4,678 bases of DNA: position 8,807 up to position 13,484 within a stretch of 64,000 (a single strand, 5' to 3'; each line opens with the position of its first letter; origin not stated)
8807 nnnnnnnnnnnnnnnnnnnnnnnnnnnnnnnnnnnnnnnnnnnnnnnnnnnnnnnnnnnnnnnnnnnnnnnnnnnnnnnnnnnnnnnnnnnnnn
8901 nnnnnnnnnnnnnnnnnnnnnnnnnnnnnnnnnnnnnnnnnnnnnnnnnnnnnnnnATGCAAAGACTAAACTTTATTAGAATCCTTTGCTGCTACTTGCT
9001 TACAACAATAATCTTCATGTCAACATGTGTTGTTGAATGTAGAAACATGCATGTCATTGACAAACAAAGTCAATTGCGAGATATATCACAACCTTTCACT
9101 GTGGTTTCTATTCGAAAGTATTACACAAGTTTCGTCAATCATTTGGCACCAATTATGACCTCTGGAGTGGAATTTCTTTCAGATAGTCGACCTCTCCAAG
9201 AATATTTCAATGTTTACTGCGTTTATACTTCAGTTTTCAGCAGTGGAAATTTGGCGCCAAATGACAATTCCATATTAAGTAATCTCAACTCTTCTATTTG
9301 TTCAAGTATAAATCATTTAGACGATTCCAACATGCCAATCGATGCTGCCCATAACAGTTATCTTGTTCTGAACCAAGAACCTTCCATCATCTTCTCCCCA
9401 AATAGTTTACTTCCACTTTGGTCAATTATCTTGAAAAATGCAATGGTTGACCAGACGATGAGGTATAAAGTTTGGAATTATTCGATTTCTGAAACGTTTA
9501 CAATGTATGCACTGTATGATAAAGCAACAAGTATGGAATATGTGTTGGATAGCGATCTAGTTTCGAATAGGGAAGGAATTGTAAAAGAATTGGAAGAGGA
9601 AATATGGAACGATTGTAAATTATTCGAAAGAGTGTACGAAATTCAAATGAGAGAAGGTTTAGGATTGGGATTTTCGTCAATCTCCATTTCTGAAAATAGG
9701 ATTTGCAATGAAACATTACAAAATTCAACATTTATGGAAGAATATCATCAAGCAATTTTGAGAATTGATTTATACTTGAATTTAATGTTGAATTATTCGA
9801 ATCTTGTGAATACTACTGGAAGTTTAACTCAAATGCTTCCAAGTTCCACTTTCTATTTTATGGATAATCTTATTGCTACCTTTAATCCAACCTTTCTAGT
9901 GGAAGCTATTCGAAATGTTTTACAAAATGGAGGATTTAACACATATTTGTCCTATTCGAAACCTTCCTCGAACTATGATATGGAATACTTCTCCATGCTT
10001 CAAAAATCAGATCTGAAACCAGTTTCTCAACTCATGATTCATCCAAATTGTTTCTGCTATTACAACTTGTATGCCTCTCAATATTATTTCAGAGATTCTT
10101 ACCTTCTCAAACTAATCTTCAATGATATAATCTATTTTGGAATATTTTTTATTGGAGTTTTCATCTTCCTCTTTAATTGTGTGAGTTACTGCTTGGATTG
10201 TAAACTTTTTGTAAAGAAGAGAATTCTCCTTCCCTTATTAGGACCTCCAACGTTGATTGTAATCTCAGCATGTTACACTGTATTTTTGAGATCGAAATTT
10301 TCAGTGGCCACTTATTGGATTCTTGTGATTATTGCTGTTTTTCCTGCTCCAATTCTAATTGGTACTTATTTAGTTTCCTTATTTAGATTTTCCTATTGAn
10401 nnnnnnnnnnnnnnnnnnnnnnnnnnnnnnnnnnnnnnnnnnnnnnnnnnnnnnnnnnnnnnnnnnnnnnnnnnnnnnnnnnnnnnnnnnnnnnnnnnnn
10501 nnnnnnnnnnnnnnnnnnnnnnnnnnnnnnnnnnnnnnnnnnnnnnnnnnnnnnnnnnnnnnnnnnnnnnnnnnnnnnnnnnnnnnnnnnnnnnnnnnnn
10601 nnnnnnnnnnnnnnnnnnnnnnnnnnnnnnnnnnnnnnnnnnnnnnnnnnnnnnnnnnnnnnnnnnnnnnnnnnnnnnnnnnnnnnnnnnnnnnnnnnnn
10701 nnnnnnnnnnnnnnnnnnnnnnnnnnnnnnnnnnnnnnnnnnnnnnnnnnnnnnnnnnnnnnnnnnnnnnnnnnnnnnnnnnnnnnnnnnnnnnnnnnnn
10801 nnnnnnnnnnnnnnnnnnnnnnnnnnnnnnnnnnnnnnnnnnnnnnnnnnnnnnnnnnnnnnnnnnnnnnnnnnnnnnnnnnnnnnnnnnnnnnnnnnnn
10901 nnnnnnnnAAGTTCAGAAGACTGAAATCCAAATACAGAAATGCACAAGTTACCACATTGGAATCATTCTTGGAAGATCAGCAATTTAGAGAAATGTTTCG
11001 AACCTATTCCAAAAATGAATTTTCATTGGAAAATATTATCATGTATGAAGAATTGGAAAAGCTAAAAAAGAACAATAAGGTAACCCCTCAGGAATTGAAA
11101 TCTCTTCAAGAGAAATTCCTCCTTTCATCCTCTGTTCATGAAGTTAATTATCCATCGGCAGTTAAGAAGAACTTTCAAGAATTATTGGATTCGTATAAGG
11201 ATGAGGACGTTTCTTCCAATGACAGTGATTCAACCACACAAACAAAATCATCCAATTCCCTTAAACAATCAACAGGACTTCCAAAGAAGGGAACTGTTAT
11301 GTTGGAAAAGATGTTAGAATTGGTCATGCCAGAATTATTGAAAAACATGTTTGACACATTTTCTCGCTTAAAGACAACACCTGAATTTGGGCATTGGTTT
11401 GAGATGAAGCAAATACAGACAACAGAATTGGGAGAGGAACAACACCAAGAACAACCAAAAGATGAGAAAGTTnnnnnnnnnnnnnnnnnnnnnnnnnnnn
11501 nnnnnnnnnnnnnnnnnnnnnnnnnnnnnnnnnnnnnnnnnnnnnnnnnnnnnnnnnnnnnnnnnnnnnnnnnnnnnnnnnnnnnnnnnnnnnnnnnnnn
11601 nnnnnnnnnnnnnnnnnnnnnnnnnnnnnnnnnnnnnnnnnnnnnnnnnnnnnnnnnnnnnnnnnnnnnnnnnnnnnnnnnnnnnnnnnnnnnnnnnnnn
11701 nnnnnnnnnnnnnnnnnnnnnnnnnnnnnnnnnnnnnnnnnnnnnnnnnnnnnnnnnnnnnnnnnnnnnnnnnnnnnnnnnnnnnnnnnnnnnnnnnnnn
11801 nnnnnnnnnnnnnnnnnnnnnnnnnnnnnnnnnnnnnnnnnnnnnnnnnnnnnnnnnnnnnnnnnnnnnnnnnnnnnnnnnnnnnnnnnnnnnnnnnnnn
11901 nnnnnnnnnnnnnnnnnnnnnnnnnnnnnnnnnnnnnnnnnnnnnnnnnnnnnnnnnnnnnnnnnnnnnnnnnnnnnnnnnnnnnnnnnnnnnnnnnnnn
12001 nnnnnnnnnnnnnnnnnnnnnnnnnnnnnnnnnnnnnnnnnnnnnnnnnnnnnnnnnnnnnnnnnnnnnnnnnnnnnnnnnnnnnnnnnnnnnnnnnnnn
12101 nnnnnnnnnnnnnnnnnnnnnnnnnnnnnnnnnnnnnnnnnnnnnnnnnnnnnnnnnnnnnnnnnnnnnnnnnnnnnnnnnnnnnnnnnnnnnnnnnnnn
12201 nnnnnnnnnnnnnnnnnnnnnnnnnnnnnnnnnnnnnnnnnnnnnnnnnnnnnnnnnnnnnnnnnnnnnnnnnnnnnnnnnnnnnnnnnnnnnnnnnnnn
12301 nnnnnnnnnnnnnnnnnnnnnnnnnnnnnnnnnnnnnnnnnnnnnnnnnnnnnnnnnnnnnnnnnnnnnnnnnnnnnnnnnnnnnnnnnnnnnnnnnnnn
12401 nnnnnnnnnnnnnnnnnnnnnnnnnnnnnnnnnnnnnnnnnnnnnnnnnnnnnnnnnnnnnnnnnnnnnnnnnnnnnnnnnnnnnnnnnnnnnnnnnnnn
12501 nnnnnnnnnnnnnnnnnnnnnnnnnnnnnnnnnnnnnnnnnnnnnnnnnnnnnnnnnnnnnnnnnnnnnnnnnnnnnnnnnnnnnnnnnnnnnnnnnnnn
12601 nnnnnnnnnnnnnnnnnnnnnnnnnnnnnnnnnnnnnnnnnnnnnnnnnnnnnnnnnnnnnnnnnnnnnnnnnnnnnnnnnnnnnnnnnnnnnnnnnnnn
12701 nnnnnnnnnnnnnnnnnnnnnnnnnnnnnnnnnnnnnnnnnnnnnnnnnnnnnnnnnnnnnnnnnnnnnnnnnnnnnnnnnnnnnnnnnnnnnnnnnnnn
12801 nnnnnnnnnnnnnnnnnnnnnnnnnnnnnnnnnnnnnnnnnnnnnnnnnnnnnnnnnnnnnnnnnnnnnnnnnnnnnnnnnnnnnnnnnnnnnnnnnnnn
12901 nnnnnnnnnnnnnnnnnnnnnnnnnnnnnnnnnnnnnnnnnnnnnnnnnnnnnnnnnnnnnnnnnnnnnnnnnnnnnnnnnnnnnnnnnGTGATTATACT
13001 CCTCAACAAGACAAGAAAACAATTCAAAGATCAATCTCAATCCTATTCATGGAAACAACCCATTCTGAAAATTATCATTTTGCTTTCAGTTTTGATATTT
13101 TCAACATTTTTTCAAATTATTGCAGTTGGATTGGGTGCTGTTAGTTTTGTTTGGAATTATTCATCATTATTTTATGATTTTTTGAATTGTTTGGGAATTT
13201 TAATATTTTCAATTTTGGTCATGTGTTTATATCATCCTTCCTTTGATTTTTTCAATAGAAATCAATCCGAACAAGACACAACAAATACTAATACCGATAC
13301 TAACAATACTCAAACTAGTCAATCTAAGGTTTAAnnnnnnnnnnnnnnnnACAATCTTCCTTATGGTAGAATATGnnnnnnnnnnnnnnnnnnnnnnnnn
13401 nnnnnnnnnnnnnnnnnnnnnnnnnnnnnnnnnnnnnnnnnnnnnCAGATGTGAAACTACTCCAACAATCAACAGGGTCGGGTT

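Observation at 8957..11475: Ectodomain + 7TM + RGS receptor (GPCR and GAP in one protein) assembled from two ORFs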

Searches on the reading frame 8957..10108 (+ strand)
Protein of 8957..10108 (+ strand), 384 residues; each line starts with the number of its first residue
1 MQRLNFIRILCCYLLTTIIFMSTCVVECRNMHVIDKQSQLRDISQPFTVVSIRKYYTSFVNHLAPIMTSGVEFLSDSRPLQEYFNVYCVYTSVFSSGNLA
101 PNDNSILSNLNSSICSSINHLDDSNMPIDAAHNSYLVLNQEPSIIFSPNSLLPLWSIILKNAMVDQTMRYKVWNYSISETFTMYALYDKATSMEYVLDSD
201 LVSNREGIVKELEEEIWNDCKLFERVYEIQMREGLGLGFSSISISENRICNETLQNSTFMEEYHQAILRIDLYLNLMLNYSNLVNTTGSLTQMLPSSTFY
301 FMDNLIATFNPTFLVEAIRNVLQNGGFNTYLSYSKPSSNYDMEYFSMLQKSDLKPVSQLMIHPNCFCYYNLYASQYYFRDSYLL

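Call 37: find_homologous_proteins(query=A3, max_evalue=10)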
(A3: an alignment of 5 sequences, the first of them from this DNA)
Query A3 (5 sequences) (384 aa, profile of the alignment): 1 proteins with E <= 10 among 5480 candidates.
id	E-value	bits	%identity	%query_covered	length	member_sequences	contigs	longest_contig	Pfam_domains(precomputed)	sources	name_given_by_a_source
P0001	1.1e-155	537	100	89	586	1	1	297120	PF00615.25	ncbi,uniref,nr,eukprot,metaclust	ncbi:predicted protein [Naegleria gruberi]|uniref:Predicted protein n=1 Tax=Naegleria gruberi TaxID=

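Call 53: search_protein_families(library=pfam, alignment_id=A3, max_evalue=5)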
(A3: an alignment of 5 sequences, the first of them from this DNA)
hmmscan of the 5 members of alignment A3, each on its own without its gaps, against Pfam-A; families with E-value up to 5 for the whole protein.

A. member 1, seq(384 aa): 1 family
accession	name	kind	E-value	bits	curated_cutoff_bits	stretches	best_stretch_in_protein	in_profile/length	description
PF13308.11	YARHG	-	0.033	14.6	27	1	76-119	42-81/85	YARHG domain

B. families by the number of members that match (of 5 scanned): 5 families
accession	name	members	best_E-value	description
PF04610.19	TrbL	1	0.018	TrbL/VirB6 plasmid conjugal transfer protein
PF13308.11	YARHG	1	0.033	YARHG domain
PF19536.4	POU2F1_C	1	0.091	POU domain, class 2, transcription factor 1 C-terminal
PF25576.1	TPR_RNF123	1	0.13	RNF123-like, TPR repeat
PF17772.7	zf-MYST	1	0.38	MYST family zinc finger domain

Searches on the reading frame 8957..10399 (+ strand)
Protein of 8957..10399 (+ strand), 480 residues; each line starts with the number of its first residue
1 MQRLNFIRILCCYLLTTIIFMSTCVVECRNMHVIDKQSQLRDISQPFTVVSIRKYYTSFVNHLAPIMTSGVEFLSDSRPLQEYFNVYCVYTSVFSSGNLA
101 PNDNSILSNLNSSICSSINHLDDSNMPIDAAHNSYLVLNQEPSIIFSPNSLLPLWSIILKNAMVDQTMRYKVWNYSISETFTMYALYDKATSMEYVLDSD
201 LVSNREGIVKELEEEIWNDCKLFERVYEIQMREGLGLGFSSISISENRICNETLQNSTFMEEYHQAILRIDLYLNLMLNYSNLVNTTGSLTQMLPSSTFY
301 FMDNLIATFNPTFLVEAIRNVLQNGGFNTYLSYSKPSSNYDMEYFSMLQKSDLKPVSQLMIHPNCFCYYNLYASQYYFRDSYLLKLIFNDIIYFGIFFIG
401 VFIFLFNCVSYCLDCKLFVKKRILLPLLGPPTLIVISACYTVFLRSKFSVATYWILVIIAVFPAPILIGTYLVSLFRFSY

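Call 4: search_protein_families(library=pfam, proteins=[window:8957-10399:+], max_evalue=1)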
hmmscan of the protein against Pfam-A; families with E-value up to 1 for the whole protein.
window:8957-10399:+ (480 aa): 1 family
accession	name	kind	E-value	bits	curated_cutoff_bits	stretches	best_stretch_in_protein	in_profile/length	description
PF13308.11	YARHG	-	0.047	14.1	27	1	76-119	42-81/85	YARHG domain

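Call 57: find_encoding_contigs(protein=window:8957-10399:+, flank=3000, max_places=6)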
Protein window:8957-10399:+ (480 aa): no gene with exactly this product is on record in the collection.

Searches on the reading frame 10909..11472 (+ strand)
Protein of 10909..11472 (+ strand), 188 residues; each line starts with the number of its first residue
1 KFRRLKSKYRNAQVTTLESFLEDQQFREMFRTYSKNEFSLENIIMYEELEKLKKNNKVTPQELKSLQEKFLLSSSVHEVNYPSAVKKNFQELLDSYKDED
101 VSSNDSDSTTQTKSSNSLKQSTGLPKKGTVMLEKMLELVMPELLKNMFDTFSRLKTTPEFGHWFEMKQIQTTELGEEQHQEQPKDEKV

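Call 26: search_solved_structures(query=window:10909-11472:+, max_evalue=1, show_alignments=3)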
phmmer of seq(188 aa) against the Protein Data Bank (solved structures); distinct sequences matched with E-value up to 1: 27.
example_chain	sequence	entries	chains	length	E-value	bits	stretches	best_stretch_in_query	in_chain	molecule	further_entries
2i59_A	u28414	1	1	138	0.00022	24.5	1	14-88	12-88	Regulator of G-protein signaling 10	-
2ihb_B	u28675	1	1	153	0.00024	24.3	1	14-88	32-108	Regulator of G-protein signalling 10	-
2dlr_A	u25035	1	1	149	0.00035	23.8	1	14-88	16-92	Regulator of G-protein signaling 10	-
6am3_X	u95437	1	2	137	0.0032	20.7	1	22-94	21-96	Regulator of G-protein signaling 17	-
1zv4_X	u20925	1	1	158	0.0046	20.2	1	22-94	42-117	Regulator of G-protein signaling 17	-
4igu_A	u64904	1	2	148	0.0065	19.7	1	19-87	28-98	CG5036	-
1ezt_A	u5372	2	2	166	0.0072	19.5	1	16-88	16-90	REGULATOR OF G-PROTEIN SIGNALING 4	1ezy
1agr_E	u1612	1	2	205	0.0074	19.5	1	15-88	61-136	RGS4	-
2a72_A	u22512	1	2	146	0.008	19.4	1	18-83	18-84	Regulator of G-protein signalling 7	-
2d9j_A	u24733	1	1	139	0.012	18.8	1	18-83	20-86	Regulator of G-protein signalling 7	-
2bv1_A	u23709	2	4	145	0.037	17.2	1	16-84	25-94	REGULATOR OF G-PROTEIN SIGNALLING 1 | Regulator of G-protein signaling 1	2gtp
7shf_C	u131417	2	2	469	0.046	16.9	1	18-84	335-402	Isoform 2 of Regulator of G-protein signaling 7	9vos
1cmz_A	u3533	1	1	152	0.048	16.8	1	18-91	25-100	PROTEIN (GAIP (G-ALPHA INTERACTING) PROTEIN)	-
2dlv_A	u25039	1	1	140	0.055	16.7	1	19-86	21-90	Regulator of G-protein signaling 18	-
2jm5_A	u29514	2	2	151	0.057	16.6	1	19-86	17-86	Regulator of G-protein signaling 18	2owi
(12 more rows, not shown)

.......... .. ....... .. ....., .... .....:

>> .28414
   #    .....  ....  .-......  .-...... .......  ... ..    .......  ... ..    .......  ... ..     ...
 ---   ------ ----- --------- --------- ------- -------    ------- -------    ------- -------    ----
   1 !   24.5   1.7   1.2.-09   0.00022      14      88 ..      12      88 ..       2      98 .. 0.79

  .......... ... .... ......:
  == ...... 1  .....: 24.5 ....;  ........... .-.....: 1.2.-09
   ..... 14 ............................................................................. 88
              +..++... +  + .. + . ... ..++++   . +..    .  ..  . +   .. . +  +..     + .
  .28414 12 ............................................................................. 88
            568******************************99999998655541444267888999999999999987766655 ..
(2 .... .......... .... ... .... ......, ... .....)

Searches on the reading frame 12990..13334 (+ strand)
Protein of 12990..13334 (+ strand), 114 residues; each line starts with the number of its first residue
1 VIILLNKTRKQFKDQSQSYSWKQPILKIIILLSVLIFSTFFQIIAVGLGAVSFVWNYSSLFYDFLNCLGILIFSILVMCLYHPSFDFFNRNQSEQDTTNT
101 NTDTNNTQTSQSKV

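Call 42: search_protein_families(library=pfam, proteins=[window:12990-13334:+], max_evalue=0.01)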
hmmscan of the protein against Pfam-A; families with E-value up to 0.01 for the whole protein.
window:12990-13334:+ (114 aa): 1 family
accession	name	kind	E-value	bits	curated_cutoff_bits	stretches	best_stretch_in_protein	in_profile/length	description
PF06645.18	SPC12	-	0.0098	16.4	23.6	0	39-92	11-63/71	Microsomal signal peptidase 12 kDa subunit (SPC12)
